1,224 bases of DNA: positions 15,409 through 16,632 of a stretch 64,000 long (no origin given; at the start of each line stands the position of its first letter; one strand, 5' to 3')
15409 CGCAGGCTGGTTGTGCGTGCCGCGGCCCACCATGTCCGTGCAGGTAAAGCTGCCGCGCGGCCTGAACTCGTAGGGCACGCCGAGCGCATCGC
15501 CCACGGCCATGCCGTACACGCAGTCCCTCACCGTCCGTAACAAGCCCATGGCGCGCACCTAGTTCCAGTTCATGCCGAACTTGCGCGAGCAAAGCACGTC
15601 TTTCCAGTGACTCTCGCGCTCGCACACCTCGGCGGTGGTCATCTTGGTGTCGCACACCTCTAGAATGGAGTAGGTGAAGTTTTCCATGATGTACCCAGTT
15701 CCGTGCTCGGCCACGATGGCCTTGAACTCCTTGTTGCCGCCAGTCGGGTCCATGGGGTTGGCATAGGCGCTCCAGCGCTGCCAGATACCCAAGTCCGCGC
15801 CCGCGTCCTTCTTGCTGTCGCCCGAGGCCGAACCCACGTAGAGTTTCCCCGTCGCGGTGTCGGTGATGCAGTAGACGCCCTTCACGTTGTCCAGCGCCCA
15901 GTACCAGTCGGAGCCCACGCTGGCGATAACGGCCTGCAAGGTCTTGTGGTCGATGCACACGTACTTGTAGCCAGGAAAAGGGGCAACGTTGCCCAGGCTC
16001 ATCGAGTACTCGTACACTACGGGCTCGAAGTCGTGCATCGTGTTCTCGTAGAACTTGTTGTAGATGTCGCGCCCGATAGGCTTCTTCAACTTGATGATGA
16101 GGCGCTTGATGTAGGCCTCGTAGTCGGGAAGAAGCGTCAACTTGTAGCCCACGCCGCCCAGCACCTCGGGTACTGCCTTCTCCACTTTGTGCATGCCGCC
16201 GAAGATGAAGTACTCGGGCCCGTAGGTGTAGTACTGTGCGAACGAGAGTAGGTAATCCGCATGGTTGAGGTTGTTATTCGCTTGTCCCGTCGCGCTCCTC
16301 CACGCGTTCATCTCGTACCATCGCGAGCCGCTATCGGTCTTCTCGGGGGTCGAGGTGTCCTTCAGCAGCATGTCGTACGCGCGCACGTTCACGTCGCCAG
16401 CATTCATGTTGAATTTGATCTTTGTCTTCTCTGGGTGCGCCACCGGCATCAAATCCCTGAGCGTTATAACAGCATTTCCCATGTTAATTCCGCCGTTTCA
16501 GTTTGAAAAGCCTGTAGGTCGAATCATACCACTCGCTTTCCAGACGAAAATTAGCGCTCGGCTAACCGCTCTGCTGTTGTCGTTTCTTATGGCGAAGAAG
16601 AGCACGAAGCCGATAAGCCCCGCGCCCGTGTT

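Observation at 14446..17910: Accessory islet: translationally coupled GIY-YIG nuclease-domain protein and ADP-ribosylglycohydrolase pair next to HigB/HigA and a small membrane protein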

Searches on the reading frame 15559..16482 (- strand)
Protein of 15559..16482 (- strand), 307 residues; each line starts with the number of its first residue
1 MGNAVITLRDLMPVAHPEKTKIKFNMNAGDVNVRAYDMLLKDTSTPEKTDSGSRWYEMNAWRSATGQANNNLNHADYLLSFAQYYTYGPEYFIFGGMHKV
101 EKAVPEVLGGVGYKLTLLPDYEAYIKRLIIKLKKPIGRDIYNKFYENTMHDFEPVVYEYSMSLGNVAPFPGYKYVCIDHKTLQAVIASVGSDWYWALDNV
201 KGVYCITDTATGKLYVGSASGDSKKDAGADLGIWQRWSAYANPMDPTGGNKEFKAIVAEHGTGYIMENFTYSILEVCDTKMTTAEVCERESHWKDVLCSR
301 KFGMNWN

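Call 3: search_protein_families(library=pfam, proteins=[window:15559-16482:-], max_evalue=0.01)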
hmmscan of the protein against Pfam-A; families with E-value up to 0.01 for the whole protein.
window:15559-16482:- (307 aa): 1 family
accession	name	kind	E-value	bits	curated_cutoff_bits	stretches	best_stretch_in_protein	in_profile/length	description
PF19835.5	SegE_GIY-YIG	-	0.00057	20.5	25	1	202-298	19-108/123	Putative endonuclease segE, GIY-YIG domain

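Call 5: search_protein_families(library=padloc, proteins=[window:15559-16482:-], max_evalue=1)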
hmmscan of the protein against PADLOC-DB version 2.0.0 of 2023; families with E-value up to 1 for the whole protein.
window:15559-16482:- (307 aa): 2 families
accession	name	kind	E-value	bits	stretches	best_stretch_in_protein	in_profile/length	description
PDLC03973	UzuA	-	9.9e-45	151.2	1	59-307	44-278/278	-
PDLC03974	UzuA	-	7.3e-31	105.7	1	165-307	177-310/310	-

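Call 6: search_protein_families(library=ncbifam, proteins=[window:15559-16482:-], max_evalue=1)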
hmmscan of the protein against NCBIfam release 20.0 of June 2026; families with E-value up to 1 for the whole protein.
window:15559-16482:- (307 aa): 1 family
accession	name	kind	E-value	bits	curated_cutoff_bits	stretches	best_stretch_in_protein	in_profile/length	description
TIGR01453.1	grpIintron_endo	subfamily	5.1e-05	23.4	56.05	1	201-297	2-79/215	group I intron endonuclease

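Call 7: search_protein_families(library=phrogs, proteins=[window:15559-16482:-], max_evalue=0.1)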
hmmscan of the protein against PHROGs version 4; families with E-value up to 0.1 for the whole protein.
window:15559-16482:- (307 aa): 4 families
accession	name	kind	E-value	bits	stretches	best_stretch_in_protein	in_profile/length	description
phrog_26160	-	unknown function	5.2e-54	184.2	1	54-307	50-278/278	-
phrog_314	-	DNA, RNA and nucleotide metabolism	9e-07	29.2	1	202-293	180-249/574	homing endonuclease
phrog_447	-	other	3.6e-06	27.9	1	202-300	28-119/148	NAD synthetase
phrog_13862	-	DNA, RNA and nucleotide metabolism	0.065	14.3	0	201-223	28-50/112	endonuclease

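Call 10: find_homologous_proteins(query=window:15559-16482:-, max_evalue=0.001)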
Query window:15559-16482:- (307 aa): 1227 proteins with E <= 0.001 among 1740 candidates; the best 120 are listed.
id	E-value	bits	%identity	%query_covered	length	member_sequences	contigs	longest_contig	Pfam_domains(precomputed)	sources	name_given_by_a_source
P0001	5.1e-212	721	100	100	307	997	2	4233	-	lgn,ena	-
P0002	7.2e-196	668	92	100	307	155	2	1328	-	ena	-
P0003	6.0e-158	543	76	100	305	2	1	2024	-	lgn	-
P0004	1.8e-153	529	75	96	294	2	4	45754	-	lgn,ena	-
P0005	8.6e-103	362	92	56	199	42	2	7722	-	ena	-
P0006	4.6e-101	357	92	55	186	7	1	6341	-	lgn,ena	-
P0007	4.4e-96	340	54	99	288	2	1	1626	-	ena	-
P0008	5.1e-96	340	55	98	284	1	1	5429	-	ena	-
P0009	6.0e-96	340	54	98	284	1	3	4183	-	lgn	-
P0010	6.4e-96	340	55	99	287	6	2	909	-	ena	-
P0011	1.0e-95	339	55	98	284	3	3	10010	-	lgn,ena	-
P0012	2.1e-95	338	55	99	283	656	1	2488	-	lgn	-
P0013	2.5e-95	338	55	98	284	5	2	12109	-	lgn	-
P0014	3.4e-95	337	54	98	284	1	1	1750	-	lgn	-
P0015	6.7e-95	336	93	51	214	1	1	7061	-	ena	-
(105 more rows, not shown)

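Call 12: find_encoding_contigs(protein=P0004, flank=6000, max_places=4)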
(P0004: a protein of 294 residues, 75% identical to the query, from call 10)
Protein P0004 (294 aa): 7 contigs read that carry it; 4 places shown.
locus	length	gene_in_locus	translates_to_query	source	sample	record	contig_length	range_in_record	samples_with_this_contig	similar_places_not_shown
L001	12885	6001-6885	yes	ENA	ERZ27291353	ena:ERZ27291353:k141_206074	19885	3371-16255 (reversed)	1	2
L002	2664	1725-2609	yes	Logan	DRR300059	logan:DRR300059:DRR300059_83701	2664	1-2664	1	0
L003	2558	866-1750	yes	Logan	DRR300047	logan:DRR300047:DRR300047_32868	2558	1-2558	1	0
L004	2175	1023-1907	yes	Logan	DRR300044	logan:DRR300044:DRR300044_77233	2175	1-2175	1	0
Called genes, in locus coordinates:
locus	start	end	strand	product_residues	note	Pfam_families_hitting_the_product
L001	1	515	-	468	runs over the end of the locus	PF00232:Glyco_hydro_1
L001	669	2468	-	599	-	PF08279:HTH_11 (weak)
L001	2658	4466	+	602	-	PF00664:ABC_membrane, PF02463:SMC_N (faint), PF00005:ABC_tran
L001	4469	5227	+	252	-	PF01643:Acyl-ACP_TE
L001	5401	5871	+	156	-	-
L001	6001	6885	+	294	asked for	-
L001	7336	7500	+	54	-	-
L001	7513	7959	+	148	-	PF01047:MarR, PF12802:MarR_2, PF13463:HTH_27, PF25213:HVO_A0261_N (weak), PF09339:HTH_IclR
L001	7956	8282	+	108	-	PF00892:EamA (weak), PF00893:Multi_Drug_Res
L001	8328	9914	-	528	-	PF01935:DUF87, PF05872:HerA_C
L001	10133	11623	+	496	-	PF01544:CorA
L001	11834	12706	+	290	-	PF00497:SBP_bac_3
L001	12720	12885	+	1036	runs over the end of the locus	PF02743:dCache_1, PF21088:MS_channel_1st (weak), PF00924:MS_channel_2nd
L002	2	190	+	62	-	?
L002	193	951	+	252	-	PF01643:Acyl-ACP_TE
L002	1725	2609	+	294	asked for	-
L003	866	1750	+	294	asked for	-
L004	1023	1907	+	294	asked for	-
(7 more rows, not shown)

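Call 13: find_encoding_contigs(protein=P0001, flank=6000, max_places=4)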
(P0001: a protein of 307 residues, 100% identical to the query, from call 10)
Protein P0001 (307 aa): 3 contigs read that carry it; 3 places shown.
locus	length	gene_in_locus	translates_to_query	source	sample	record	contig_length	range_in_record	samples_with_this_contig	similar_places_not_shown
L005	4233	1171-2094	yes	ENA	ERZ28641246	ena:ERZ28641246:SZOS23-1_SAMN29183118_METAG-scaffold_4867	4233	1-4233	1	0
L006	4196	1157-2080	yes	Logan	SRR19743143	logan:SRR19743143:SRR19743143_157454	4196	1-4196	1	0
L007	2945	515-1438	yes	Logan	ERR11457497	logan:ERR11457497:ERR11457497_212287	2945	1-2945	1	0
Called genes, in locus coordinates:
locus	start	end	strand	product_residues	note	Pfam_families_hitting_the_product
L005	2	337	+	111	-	?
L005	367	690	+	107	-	-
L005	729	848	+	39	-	-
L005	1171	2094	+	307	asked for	-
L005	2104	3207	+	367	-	PF03747:ADP_ribosyl_GH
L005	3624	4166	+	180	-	PF11611:DUF4352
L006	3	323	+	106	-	?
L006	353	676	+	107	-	-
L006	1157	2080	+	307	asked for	-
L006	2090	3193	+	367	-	PF03747:ADP_ribosyl_GH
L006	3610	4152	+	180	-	PF11611:DUF4352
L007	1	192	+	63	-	?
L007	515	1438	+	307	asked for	-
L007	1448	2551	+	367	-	PF03747:ADP_ribosyl_GH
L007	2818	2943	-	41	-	?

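Call 15: find_related_loci(query=A1, collection=genome_contigs, flank=6000)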
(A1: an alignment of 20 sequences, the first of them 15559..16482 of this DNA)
Query A1 (307 aa) in genome_contigs; peptide patterns used: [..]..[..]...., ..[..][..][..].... (x = any residue, [..] = any of these).
161 stretches matched a pattern; 113 encode a relative of the query (tblastn E <= 1e-3); the best 80 are kept; 80 distinct loci.
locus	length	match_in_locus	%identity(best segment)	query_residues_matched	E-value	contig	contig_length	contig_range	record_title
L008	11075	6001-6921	100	1-307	0e+0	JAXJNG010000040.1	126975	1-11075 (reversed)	MAG: Collinsella sp. isolate DOME_MAG_14603 14603_W0336_k141_127506, whole genome shotgun sequence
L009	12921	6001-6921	100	1-307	0e+0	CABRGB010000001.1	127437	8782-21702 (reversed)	MAG TPA_asm: uncultured Collinsella sp. isolate MGYG-HGUT-01227 genome assembly, contig: GUT_GENOME093646_1, whole genom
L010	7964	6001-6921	100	1-307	0e+0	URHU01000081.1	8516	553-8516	uncultured Collinsella sp. isolate UMGS1009 genome assembly, contig: NODE_1708_length_8516_cov_5.137336, whole genome sh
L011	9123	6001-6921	100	1-307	0e+0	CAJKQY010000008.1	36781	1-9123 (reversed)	MAG TPA_asm: uncultured Collinsella sp. isolate ERR1305883-bin.8 genome assembly, contig: NODE_1055_length_36781_cov_11.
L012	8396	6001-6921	100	1-307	0e+0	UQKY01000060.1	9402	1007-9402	uncultured Collinsella sp. isolate UMGS384 genome assembly, contig: NODE_3567_length_9402_cov_3.803359, whole genome sho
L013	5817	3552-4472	100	1-307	0e+0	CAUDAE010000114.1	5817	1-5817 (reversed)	MAG TPA_asm: uncultured Collinsella sp. isolate ERR4316502_bin.6_MetaWRAP_v1.3_MAG genome assembly, contig: ERZ18534194.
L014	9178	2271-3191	100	1-307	0e+0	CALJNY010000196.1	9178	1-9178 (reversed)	MAG TPA_asm: uncultured Collinsella sp. isolate SRR9696343_bin.39_CONCOCT_v1.1_MAG genome assembly, contig: ERZ1740160.2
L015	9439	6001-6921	100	1-307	0e+0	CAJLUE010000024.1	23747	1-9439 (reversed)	MAG TPA_asm: uncultured Collinsella sp. isolate ERR260228-bin.1 genome assembly, contig: NODE_770_length_23747_cov_16.32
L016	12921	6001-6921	100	1-307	0e+0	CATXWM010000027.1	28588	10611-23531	MAG TPA_asm: uncultured Collinsella sp. isolate ERR9762693_bin.46_MetaWRAP_v1.3_MAG genome assembly, contig: ERZ18534050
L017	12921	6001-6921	100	1-307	0e+0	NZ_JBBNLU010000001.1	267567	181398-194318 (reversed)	Collinsella sp. CLA-ER-H8 CLAERH8_contig_1_length_267567, whole genome shotgun sequence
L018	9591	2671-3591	100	1-307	0e+0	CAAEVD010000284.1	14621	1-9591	MAG TPA_asm: uncultured Collinsella sp., isolate HGM04132, WGS project CAAEVD010000000 data, contig: ERS608602_17_k95_21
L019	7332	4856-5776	100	1-307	0e+0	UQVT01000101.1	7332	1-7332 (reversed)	uncultured Collinsella sp. isolate UMGS684 genome assembly, contig: NODE_3661_length_7332_cov_11.654665, whole genome sh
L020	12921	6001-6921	99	1-307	0e+0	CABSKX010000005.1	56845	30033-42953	MAG TPA_asm: uncultured Collinsella sp. isolate MGYG-HGUT-02690 genome assembly, contig: GUT_GENOME158521_5, whole genom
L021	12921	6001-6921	100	1-307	0e+0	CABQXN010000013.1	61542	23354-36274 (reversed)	MAG TPA_asm: uncultured Collinsella sp. isolate MGYG-HGUT-01002 genome assembly, contig: GUT_GENOME064269_13, whole geno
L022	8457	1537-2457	100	1-307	0e+0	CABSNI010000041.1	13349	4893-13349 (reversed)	MAG TPA_asm: uncultured Collinsella sp. isolate MGYG-HGUT-02752 genome assembly, contig: GUT_GENOME162735_41, whole geno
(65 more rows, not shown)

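Call 36: predict_structure(alignment_id=A1)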
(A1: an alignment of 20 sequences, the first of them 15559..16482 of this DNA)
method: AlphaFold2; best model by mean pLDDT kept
length: 307 residues; sequences in the alignment: 20
mean_pLDDT: 74.8   pTM: 0.54
mean pLDDT of the five models: 74.8, 74.5, 73.2, 72.4, 70.8
residues with pLDDT >= 90: 49; 70-90: 162; 50-70: 57; < 50: 39
segments of 3 or more residues with pLDDT < 50: 1-3, 63-68, 161-168, 223-230, 300-307
pLDDT, mean of each block of 10 residues (from residue 1): 67 88 82 81 61 76 48 86 78 90 63 81 81 76 89 79 47 66 72 63 85 84 48 81 87 92 92 75 81 70 41
secondary structure, 60 per line:
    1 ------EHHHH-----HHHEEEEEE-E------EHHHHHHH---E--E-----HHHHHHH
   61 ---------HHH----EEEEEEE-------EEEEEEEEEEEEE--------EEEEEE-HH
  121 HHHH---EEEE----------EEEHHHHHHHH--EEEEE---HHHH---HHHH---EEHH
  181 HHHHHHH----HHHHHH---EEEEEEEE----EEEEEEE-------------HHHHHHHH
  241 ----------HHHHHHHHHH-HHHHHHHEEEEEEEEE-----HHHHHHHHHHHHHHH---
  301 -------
elements in order: H8-11 E20-25 H35-41 H54-60 E77-83 E91-103 E112-117 H119-124 E128-131 E142-144 H145-152 E155-159 H163-166 H170-173 H179-187 H192-197 E201-208 E213-219 H233-240 H251-260 H262-268 E269-277 H283-297

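Call 42: search_solved_structures(query=A1, max_evalue=1, show_alignments=2)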
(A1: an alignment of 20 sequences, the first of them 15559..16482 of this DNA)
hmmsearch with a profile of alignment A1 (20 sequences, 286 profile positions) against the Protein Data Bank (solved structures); distinct sequences matched with E-value up to 1: 3.
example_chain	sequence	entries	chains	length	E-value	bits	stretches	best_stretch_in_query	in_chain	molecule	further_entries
1ln0_A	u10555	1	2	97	8.4e-05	25.3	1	188-284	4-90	intron-associated endonuclease 1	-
1mk0_A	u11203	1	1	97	0.00063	22.4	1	188-284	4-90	Intron-associated endonuclease 1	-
7stt_A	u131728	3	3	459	0.53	12.8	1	204-278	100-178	N-acetylgalactosamine-6-sulfatase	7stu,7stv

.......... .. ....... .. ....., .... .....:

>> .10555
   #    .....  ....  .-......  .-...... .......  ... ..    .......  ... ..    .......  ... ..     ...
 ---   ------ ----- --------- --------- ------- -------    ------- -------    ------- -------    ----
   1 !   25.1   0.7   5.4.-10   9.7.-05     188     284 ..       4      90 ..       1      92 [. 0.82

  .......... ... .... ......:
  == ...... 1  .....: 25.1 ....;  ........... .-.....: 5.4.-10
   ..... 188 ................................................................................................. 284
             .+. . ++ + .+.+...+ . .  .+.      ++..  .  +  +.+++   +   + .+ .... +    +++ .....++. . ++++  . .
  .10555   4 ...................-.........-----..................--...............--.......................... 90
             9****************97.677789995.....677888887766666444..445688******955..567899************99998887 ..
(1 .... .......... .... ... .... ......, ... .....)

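Call 67: find_related_loci(query=A1, collection=metagenome_contigs, flank=4000)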
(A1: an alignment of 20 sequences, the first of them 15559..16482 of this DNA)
Query A1 (307 aa) in metagenome_contigs; peptide patterns used: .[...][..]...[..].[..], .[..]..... (x = any residue, [..] = any of these).
600 stretches matched a pattern (row limit reached: there are more); 149 encode a relative of the query (tblastn E <= 1e-3); the best 80 are kept; 80 distinct loci.
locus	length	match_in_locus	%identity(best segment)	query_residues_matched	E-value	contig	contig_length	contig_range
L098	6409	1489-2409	100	1-307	0e+0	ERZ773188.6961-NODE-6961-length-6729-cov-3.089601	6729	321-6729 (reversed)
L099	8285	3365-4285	99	1-307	0e+0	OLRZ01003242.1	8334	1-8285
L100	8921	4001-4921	99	1-307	0e+0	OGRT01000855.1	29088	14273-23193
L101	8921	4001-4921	95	1-307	0e+0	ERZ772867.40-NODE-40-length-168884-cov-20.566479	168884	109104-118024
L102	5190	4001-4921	92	1-307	0e+0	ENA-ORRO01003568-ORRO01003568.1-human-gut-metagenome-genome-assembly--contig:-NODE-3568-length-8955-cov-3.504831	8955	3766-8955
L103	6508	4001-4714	94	70-307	1e-152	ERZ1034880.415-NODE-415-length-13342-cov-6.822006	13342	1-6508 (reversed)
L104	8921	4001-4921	99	1-307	0e+0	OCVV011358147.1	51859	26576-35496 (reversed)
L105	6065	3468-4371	90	1-307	2e-161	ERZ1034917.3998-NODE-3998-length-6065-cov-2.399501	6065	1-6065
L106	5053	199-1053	53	3-307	2e-101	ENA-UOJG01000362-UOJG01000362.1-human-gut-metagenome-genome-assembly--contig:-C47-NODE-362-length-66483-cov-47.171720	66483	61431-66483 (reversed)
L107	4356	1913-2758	54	3-304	2e-101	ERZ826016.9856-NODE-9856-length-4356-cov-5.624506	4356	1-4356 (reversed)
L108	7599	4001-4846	54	3-304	5e-101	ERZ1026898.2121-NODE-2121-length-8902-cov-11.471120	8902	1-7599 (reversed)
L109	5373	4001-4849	53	5-305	8e-100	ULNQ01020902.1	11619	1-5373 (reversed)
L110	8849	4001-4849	54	5-305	2e-99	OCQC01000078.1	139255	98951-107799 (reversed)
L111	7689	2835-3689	52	5-307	2e-99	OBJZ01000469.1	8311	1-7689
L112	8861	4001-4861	50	2-307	4e-99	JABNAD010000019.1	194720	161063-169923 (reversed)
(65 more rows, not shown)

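Call 68: find_related_loci(query=A1, collection=viral_contigs, flank=4000)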
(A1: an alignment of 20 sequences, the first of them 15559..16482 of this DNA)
Query A1 (307 aa) in viral_contigs; peptide patterns used: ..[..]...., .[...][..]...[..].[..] (x = any residue, [..] = any of these).
69 stretches matched a pattern; 3 encode a relative of the query (tblastn E <= 1e-3); 3 distinct loci.
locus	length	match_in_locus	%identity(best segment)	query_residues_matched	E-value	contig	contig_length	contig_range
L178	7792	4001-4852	53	2-305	2e-96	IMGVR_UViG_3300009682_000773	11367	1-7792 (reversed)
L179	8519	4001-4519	38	124-307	5e-34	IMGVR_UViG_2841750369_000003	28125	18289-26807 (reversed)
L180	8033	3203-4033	33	2-307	4e-29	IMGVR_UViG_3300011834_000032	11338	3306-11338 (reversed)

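Call 90: search_dna_similar(query=window:15559-16482:-, collection=phages, mode=protein, max_rows=15)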
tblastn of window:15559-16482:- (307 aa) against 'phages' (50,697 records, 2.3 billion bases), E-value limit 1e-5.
Records with a match: 3; places in all: 3; records where one place covers at least 80% of the query: 0.
Best place of each record, by identity: <60% 3.
By first word of the organism name: Klebsiella 2; Bacteriophage 1.
By host as written in the record: Klebsiella pneumoniae ST13-OXA48 1; Klebsiella pneumoniae subsp. pneumoniae LC-1825/18 1; - 1.
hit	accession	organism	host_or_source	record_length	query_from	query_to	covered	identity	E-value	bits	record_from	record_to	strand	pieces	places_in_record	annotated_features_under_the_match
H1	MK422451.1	Klebsiella phage ST13-OXA48phi12.3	Klebsiella pneumoniae ST13-OXA48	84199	67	307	79%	32.4%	1e-18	92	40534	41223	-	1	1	GIY-YIG nuclease family protein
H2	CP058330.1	Klebsiella phage vB_Kpn_1825-KPC53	Klebsiella pneumoniae subsp. pneumoniae ...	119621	67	307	79%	32.4%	1e-18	92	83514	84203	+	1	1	record has no annotation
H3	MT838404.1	Bacteriophage sp.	human fecal samples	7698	193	307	37%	36.8%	5e-12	72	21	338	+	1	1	record has no annotation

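Call 91: search_dna_similar(query=window:15559-16482:-, collection=plasmids, mode=protein, max_rows=15)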
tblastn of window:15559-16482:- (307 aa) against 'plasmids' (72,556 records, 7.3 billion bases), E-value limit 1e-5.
Records with a match: 405; places in all: 407; records where one place covers at least 80% of the query: 7.
Best place of each record, by identity: <60% 405.
By first word of the organism name: Klebsiella 199; Enterobacter 69; Bacillus 33; Lactiplantibacillus 13; Alteromonas 7; Pediococcus 7; Sphingobium 7; Escherichia 6; Acinetobacter 6; Lactobacillus 5; and 31 more.
By predicted mobility (MOB-suite, as given by PLSDB): non-mobilizable 252; conjugative 111; mobilizable 42.
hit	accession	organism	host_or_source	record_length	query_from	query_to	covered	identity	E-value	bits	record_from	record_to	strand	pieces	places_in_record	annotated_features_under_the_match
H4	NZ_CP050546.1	Levilactobacillus brevis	Single cell,Makgeolli (Korean ...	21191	3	307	99%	30.4%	9e-22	102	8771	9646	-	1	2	GIY-YIG nuclease family protein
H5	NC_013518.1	Sebaldella termitidis ATCC 33386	-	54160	18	307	94%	31.0%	3e-24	110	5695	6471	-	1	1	GIY-YIG nuclease family protein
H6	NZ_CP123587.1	Alisedimentitalea scapharcae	Anadara broughtonii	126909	6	307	98%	29.7%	3e-23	107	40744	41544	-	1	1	GIY-YIG nuclease family protein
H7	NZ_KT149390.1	Lactiplantibacillus plantarum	fermented meat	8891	6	307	98%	29.7%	3e-21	101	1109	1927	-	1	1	GIY-YIG nuclease family protein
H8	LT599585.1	Pseudomonas veronii 1YdBTEX2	-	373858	1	307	100%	29.1%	6e-20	97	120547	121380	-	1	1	hypothetical protein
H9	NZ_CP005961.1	Pseudomonas mandelii JR-1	natural mineral water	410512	1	307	100%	28.8%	4e-19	95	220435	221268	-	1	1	GIY-YIG nuclease family protein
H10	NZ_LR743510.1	Methylobacterium bullatum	-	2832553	6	307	98%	28.0%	3e-23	107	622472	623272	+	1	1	none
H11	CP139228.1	Klebsiella pneumoniae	Homo sapiens,respiratory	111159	67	307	79%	32.9%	1e-17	91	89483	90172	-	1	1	GIY-YIG nuclease family protein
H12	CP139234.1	Klebsiella pneumoniae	Homo sapiens,respiratory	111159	67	307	79%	32.9%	1e-17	91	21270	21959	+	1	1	GIY-YIG nuclease family protein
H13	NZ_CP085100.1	Klebsiella pneumoniae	Bivalve mollusc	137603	67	307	79%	32.9%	1e-17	91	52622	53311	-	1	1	GIY-YIG nuclease family protein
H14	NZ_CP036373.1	Klebsiella pneumoniae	Homo sapiens,Culture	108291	67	307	79%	32.5%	1e-17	91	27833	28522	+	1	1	GIY-YIG nuclease family protein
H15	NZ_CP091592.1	Klebsiella pneumoniae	Homo sapiens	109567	67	307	79%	32.5%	1e-17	91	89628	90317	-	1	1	GIY-YIG nuclease family protein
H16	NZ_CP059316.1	Klebsiella pneumoniae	Homo sapiens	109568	67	307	79%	32.5%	1e-17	91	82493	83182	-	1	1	GIY-YIG nuclease family protein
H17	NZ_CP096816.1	Klebsiella pneumoniae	Homo sapiens,urine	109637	67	307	79%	32.5%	1e-17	91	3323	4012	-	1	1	GIY-YIG nuclease family protein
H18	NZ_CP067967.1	Klebsiella quasipneumoniae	Homo sapiens,wound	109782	67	307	79%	32.5%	1e-17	91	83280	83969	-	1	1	GIY-YIG nuclease family protein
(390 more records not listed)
